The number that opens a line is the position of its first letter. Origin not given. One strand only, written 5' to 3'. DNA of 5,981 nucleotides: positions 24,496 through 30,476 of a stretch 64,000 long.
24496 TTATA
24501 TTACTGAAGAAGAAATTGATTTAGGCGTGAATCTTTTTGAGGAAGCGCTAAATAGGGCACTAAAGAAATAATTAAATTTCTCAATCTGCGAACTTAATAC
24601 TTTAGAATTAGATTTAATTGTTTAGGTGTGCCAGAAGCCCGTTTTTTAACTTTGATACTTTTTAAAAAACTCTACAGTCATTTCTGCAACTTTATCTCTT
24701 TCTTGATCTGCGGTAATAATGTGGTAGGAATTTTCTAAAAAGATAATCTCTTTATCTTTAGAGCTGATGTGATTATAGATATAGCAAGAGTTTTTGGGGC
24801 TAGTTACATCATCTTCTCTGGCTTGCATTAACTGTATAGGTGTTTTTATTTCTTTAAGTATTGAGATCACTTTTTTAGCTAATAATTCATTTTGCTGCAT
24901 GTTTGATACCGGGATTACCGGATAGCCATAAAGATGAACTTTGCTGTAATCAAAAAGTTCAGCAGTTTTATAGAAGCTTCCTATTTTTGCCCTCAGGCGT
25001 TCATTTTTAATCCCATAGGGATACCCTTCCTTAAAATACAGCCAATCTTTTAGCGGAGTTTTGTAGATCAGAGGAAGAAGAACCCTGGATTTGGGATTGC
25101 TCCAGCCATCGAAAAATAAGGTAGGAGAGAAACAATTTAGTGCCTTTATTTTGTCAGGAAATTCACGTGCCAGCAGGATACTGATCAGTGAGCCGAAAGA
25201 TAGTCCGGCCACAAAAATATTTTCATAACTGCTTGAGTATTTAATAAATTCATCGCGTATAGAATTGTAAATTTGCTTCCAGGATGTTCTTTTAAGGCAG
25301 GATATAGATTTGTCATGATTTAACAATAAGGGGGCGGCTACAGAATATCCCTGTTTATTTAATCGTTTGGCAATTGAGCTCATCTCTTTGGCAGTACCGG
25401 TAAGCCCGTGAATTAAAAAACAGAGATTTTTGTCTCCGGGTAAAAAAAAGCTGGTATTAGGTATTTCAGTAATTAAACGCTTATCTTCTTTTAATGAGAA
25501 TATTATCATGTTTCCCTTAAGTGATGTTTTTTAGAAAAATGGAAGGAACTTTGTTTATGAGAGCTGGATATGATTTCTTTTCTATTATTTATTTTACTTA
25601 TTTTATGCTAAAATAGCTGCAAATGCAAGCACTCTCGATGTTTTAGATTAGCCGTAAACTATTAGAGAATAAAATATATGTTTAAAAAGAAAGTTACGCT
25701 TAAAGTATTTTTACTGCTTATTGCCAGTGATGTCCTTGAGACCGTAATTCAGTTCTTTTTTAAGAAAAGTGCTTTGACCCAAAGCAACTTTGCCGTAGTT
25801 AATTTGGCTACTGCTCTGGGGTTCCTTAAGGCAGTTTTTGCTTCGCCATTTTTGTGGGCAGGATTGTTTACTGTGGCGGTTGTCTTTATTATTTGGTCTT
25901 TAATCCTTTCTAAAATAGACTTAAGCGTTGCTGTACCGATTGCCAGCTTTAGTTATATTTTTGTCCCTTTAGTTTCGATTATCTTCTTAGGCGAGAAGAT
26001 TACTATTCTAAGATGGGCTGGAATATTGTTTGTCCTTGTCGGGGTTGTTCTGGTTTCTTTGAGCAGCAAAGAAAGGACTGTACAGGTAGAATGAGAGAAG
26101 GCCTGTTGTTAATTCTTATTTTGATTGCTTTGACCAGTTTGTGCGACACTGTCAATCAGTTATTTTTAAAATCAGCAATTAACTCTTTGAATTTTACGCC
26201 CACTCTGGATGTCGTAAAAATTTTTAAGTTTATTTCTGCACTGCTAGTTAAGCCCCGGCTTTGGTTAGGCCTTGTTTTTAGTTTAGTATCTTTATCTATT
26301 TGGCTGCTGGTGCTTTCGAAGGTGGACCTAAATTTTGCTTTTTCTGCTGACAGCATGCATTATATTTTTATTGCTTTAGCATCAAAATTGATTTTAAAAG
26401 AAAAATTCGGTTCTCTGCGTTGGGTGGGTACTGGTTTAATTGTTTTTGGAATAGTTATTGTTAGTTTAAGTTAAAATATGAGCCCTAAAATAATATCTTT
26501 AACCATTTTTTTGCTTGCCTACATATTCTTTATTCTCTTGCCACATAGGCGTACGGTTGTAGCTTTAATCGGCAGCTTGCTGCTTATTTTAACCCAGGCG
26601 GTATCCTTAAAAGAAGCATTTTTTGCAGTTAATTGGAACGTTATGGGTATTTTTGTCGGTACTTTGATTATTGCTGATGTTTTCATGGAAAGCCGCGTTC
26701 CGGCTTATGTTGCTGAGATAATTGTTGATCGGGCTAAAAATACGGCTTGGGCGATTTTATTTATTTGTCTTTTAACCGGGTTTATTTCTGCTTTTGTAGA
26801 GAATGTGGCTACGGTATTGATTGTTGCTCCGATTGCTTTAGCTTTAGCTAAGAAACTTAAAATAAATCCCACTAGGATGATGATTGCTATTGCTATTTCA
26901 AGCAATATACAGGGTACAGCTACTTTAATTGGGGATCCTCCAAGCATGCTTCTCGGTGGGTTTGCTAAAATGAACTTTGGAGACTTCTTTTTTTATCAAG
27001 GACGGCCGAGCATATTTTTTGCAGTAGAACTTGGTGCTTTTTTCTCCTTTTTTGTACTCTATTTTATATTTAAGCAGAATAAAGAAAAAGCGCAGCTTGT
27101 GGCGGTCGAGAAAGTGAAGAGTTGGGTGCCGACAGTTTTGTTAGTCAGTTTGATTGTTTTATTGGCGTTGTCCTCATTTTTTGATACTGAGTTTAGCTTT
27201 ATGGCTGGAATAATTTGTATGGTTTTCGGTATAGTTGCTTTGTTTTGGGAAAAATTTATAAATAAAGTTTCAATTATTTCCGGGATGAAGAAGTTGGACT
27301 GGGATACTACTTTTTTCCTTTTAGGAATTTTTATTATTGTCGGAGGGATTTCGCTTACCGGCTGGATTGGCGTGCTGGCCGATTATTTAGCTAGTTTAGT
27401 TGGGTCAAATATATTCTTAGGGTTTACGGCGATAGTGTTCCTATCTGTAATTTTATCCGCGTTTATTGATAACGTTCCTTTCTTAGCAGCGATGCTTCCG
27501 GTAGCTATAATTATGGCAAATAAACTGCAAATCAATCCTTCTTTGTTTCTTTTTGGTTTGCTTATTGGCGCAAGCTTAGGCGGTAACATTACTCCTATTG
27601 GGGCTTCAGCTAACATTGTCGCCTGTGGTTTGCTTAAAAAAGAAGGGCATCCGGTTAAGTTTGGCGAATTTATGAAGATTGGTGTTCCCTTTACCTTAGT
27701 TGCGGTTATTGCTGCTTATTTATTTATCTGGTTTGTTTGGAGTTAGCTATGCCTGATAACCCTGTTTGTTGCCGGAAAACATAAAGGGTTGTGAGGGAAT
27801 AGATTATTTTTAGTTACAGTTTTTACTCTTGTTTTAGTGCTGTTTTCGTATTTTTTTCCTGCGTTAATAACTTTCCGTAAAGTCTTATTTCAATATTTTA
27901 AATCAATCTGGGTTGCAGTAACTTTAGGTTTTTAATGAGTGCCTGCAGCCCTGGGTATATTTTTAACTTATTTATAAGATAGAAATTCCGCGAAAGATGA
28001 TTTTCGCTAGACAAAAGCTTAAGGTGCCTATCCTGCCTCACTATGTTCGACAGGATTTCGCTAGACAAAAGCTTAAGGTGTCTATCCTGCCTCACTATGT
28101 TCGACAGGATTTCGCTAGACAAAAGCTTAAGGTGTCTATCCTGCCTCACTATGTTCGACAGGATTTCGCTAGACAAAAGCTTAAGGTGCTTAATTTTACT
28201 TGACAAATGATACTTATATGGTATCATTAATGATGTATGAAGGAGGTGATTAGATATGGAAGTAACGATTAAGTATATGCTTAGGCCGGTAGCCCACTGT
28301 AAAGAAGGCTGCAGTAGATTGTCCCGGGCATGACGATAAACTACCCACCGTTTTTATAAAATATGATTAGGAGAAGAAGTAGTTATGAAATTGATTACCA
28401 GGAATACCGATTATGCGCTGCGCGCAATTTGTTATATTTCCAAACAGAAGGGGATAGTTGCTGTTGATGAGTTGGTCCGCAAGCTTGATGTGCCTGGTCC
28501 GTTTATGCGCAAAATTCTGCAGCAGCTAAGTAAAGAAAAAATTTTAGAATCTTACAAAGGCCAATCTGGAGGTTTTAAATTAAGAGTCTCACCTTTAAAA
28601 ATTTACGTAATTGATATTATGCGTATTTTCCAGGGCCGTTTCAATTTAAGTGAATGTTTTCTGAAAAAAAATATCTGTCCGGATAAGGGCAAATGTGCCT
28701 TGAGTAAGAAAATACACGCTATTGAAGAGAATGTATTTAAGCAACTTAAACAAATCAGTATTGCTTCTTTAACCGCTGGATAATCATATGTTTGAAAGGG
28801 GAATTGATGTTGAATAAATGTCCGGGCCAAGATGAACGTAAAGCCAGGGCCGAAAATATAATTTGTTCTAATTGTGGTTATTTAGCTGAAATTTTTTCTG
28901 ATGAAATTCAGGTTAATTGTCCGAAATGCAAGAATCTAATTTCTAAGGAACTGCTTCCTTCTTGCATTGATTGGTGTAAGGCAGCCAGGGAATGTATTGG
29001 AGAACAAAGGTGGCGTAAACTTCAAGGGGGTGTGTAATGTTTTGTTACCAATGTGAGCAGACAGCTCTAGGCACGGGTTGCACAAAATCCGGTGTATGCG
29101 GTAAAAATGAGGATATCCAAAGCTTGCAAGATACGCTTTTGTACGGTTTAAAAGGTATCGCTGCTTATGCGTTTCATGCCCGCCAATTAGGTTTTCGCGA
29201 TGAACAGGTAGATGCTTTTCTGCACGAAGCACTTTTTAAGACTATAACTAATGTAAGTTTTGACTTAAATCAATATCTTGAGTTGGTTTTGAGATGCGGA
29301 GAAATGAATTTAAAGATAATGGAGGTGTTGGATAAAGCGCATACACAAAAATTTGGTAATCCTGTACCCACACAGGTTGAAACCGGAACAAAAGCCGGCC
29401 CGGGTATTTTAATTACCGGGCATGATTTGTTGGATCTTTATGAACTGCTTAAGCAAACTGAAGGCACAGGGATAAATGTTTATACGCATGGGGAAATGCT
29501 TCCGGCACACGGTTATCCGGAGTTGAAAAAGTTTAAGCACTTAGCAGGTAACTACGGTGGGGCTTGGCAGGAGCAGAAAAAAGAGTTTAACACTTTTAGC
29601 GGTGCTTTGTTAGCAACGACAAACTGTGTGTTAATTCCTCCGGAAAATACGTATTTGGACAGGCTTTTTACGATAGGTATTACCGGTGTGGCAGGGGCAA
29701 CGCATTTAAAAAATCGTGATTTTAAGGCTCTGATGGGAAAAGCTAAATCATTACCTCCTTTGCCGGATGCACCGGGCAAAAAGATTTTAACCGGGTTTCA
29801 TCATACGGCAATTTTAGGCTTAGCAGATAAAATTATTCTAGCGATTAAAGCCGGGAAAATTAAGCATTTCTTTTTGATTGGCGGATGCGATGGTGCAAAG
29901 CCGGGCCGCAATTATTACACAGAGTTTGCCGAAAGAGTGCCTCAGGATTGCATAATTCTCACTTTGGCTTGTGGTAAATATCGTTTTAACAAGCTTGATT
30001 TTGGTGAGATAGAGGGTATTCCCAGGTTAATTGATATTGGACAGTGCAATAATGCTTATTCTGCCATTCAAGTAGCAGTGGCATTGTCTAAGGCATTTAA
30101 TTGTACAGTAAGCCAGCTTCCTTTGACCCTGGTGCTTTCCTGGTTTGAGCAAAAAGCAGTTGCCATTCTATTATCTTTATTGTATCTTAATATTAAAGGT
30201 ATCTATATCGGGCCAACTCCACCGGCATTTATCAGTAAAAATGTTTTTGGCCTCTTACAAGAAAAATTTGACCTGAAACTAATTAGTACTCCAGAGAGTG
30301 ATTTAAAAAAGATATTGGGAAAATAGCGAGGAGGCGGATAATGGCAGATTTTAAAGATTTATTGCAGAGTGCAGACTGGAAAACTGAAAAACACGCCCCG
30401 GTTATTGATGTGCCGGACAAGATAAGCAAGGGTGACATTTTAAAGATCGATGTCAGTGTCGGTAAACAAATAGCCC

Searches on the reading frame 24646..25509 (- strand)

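Call 60: search_protein_families(library=pfam, proteins=[window:24646-25509:-], max_evalue=0.00001)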
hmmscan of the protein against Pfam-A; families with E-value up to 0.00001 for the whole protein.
window:24646-25509:- (287 aa): 2 families
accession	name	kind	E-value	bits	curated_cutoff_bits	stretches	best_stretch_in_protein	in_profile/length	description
PF12146.15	Hydrolase_4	-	1.1e-20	74.4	27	1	27-269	4-238/239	Serine aminopeptidase, S33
PF00561.26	Abhydrolase_1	-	4.8e-11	43.2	25.8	1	32-264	5-239/245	alpha/beta hydrolase fold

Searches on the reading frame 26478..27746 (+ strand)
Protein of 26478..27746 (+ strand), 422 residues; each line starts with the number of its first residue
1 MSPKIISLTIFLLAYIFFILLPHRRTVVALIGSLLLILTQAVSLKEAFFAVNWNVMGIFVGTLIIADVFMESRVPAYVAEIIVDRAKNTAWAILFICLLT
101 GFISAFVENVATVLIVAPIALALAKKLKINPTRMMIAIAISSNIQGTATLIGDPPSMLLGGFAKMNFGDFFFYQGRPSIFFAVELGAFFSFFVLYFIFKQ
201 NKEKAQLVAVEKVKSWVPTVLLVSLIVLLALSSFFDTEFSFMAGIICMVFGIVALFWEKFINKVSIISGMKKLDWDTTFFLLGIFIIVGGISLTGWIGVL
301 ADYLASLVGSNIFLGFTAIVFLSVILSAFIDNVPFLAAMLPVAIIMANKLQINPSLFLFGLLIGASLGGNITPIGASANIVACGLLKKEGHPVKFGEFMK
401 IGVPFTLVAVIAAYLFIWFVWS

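Call 60: search_protein_families(library=pfam, proteins=[window:26478-27746:+], max_evalue=0.00001)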
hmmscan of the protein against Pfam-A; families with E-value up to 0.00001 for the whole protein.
window:26478-27746:+ (422 aa): 4 families
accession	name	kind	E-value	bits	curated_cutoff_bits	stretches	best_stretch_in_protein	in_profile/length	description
PF03600.22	CitMHS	-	2.1e-79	267.5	31.9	2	15-349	1-320/336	Citrate transporter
PF00939.25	Na_sulph_symp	-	3.1e-19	69.8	27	2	12-170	280-443/472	Sodium:sulfate symporter transmembrane region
PF02040.21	ArsB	-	6.2e-16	59.2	22.2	1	8-418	3-422/423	Arsenical pump membrane protein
PF06808.19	DctM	-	3.1e-15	56.4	23.8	1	201-421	197-412/413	Tripartite ATP-independent periplasmic transporter, DctM component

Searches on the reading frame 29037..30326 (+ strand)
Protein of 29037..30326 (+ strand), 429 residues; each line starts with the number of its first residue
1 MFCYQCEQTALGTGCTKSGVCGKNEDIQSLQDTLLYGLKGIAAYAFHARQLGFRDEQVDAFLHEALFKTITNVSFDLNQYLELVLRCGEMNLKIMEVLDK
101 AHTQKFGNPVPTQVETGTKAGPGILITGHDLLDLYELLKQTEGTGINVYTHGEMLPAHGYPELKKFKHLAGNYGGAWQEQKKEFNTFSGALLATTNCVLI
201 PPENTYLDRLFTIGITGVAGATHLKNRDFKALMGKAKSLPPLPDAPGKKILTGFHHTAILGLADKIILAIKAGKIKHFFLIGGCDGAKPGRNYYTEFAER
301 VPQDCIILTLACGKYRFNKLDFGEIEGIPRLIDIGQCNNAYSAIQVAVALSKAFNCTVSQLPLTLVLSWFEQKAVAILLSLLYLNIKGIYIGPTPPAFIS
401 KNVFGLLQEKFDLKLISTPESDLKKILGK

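Call 60: search_protein_families(library=pfam, proteins=[window:29037-30326:+], max_evalue=0.00001)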
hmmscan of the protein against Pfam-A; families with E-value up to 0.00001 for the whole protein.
window:29037-30326:+ (429 aa): 1 family
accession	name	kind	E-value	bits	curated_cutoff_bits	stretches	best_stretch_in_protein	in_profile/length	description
PF03063.25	Prismane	-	9.2e-136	453.9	27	2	79-424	160-513/513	Prismane/CO dehydrogenase family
